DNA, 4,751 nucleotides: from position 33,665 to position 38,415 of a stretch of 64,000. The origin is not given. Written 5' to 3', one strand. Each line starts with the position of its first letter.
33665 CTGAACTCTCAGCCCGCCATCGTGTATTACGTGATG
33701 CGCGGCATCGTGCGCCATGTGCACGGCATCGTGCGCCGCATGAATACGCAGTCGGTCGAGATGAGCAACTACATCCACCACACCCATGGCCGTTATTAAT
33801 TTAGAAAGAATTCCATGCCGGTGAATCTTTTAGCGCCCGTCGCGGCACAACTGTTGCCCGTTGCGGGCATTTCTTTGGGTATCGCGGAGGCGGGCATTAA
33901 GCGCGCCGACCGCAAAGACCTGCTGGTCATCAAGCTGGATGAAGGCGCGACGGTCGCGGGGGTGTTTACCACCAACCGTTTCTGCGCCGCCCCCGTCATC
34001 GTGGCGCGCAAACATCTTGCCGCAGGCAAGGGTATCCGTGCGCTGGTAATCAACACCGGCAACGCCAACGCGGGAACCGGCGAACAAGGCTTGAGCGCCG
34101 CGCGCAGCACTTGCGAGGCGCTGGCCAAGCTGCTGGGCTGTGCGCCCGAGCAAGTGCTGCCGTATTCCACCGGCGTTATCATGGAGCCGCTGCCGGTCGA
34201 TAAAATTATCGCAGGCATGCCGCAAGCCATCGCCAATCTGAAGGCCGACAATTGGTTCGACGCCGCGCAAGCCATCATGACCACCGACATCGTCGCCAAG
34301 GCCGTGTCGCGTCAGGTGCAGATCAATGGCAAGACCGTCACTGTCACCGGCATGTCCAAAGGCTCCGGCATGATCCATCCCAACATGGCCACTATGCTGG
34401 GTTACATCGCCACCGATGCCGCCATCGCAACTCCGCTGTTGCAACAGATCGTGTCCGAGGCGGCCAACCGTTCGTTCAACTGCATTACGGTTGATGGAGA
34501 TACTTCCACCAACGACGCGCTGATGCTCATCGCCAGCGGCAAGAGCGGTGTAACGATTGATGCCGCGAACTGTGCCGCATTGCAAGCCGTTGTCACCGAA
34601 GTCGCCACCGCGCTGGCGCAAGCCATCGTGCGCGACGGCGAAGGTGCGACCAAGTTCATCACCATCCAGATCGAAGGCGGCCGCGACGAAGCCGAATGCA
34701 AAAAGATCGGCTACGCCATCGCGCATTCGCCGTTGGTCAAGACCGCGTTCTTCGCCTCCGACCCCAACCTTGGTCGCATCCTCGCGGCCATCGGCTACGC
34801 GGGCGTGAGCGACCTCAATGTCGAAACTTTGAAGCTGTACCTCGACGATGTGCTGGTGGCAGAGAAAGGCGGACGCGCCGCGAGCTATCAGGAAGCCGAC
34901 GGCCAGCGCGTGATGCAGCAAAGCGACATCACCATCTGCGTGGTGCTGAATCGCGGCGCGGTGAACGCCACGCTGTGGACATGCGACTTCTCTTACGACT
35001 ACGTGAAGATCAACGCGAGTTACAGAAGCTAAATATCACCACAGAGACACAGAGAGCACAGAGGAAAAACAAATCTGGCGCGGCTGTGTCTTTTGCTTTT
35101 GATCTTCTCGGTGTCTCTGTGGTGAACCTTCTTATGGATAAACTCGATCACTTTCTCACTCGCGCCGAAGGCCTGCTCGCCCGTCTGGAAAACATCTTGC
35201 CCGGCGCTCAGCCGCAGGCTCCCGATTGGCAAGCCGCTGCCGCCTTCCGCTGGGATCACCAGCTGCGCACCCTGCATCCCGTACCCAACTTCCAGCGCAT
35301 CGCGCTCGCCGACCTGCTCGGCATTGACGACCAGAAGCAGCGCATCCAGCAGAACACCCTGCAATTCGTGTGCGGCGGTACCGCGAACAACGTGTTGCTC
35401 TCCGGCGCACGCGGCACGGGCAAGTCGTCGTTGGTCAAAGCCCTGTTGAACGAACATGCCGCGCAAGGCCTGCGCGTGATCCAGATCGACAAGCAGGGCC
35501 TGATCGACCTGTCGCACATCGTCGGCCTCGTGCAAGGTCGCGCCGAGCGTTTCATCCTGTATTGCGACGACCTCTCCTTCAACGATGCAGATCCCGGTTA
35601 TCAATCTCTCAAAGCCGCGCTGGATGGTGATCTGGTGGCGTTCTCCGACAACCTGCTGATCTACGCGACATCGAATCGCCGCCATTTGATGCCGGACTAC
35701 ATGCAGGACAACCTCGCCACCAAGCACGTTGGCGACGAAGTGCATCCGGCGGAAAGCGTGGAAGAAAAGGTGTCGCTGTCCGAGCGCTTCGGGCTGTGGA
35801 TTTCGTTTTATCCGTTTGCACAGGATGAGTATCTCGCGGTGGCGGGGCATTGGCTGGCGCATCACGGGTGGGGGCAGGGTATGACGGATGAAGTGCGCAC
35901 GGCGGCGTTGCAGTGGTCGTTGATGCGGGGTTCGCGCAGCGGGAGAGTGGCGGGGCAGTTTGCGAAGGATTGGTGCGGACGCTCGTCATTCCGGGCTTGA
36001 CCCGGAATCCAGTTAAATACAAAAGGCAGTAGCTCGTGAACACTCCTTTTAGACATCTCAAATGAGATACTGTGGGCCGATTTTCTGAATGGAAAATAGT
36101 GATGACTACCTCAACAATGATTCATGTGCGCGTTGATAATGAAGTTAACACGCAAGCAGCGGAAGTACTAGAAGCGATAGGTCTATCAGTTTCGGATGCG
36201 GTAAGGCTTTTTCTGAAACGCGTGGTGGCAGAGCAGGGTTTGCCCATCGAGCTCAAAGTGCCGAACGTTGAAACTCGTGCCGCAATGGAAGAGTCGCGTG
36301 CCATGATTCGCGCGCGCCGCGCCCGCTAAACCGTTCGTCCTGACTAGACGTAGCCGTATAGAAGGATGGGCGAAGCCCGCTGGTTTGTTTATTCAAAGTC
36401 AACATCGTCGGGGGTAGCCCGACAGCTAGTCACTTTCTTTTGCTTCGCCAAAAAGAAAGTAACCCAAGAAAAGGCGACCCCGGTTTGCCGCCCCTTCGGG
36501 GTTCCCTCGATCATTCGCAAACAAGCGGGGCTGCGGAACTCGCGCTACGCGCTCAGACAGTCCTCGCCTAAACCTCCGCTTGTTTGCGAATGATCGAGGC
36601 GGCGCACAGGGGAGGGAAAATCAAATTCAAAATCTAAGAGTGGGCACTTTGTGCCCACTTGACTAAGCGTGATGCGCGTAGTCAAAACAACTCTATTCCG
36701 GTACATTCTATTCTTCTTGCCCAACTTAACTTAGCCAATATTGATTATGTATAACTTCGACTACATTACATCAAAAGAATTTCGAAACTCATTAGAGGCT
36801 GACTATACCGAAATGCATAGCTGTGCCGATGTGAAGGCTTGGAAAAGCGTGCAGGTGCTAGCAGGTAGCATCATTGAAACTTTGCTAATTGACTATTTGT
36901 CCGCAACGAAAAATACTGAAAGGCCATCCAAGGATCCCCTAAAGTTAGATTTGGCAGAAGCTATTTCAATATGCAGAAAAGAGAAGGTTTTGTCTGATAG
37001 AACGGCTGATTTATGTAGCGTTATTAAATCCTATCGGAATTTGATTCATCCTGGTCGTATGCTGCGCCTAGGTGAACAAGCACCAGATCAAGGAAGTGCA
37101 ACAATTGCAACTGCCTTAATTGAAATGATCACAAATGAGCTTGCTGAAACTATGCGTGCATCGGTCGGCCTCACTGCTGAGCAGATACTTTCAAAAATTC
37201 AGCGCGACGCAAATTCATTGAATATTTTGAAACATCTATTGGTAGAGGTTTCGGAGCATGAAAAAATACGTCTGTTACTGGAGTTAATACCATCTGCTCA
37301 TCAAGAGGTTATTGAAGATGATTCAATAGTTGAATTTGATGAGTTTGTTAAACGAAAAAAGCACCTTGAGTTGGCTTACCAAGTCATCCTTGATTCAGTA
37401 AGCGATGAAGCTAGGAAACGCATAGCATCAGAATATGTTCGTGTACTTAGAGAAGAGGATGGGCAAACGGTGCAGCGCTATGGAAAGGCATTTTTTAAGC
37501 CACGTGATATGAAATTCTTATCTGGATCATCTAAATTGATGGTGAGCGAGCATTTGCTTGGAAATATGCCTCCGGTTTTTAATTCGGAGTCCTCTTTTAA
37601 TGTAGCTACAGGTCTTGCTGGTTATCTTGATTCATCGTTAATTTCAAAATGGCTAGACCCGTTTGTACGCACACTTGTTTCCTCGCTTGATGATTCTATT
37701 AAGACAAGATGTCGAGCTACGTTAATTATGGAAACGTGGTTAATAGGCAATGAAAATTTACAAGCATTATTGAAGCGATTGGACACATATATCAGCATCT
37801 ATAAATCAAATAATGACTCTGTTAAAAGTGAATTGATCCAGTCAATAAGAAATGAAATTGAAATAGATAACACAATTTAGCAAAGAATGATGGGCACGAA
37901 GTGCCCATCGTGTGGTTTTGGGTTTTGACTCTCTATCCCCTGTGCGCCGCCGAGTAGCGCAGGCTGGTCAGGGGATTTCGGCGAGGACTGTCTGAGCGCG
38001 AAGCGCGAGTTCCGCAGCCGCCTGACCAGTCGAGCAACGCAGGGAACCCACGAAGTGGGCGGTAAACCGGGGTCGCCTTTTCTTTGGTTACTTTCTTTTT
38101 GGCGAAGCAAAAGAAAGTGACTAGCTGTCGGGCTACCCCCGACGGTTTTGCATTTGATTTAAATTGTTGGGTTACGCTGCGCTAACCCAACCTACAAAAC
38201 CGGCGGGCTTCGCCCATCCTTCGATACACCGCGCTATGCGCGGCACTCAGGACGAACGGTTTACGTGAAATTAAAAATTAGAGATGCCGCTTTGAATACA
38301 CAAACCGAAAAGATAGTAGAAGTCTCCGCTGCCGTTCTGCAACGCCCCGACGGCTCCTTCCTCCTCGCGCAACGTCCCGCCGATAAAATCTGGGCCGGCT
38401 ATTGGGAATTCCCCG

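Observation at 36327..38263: Low-GC orphan gene bracketed by two inverted 330-375 bp structured repeat units: a cassette-like insertion with no recombinase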

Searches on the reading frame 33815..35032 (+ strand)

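Call 11: search_protein_families(library=pfam, proteins=[window:33815-35032:+], max_evalue=0.1)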
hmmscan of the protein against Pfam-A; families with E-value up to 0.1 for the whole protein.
window:33815-35032:+ (405 aa): 1 family
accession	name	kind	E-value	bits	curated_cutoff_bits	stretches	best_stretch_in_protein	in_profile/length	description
PF01960.23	ArgJ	-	7.4e-148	492.7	32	1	23-405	4-377/377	ArgJ family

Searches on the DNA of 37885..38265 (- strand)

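Call 19: search_dna_similar(query=window:37885-38265:-, collection=plasmids, mode=distant, max_evalue=0.001, max_rows=40)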
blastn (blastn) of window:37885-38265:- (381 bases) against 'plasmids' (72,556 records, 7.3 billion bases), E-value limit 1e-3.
Records with a match: 2; places in all: 7; records where one place covers at least 80% of the query: 0.
Best place of each record, by identity: 80-90% 2.
By first word of the organism name: Ilyobacter 1; Variovorax 1.
By predicted mobility (MOB-suite, as given by PLSDB): non-mobilizable 2.
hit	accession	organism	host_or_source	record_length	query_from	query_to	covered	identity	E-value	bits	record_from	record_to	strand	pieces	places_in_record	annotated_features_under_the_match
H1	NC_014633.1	Ilyobacter polytropus DSM 2926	marine mud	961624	145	197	14%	86.8%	5e-5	55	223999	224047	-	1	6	none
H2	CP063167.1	Variovorax paradoxus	-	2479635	146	197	14%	86.5%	2e-4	54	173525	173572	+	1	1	none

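Call 23: get_annotated_region(hit=H2, flank=3000)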
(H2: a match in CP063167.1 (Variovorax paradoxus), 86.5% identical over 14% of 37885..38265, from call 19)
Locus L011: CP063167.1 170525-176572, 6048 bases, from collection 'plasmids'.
description: Variovorax paradoxus strain VAI-C plasmid unnamed, complete sequence
organism: Variovorax paradoxus (NCBI taxid 34073)
taxonomy: Bacteria; Pseudomonadota; Betaproteobacteria; Burkholderiales; Comamonadaceae; Variovorax; Variovorax paradoxus
host: -; source: -; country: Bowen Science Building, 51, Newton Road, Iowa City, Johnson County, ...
typing (MOB-suite, as given by PLSDB): non-mobilizable
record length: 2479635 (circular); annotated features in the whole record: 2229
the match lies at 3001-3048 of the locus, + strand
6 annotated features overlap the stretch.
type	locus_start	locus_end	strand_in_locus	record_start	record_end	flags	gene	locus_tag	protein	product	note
CDS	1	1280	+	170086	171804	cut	-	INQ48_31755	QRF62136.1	hydantoinase B/oxoprolinase family protein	-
CDS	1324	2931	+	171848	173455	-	-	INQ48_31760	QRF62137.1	ABC transporter substrate-binding protein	-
CDS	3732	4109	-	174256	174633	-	-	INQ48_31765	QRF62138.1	transcriptional regulator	-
CDS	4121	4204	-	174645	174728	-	-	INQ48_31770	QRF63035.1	type II toxin-antitoxin system HigB family toxin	-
CDS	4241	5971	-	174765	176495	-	-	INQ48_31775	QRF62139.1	ABC transporter ATP-binding protein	-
CDS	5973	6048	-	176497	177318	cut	-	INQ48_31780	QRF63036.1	ABC transporter permease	-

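Call 24: get_annotated_region(hit=H1, flank=2000)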
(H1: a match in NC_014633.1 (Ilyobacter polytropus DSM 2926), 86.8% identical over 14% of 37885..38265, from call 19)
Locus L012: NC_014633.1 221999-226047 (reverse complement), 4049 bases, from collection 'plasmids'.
description: Ilyobacter polytropus DSM 2926 plasmid pILYOP01, complete sequence
organism: Ilyobacter polytropus DSM 2926 (NCBI taxid 572544)
taxonomy: Bacteria; Fusobacteriota; Fusobacteriia; Fusobacteriales; Fusobacteriaceae; Ilyobacter; Ilyobacter polytropus; Ilyobacter polytropus DSM 2926
host: -; source: marine mud; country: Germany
typing (MOB-suite, as given by PLSDB): non-mobilizable; replicon rep_cluster_99
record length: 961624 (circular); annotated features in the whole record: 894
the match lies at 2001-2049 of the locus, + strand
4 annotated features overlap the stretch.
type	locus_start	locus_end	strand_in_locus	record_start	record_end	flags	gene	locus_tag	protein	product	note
CDS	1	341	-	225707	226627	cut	-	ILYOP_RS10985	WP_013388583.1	DUF523 domain-containing protein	-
CDS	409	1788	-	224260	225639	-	-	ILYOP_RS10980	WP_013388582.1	deoxyribodipyrimidine photo-lyase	-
CDS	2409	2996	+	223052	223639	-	-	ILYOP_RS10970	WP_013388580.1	VWA domain-containing protein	-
CDS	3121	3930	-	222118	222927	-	-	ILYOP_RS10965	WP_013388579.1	SDR family NAD(P)-dependent oxidoreductase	-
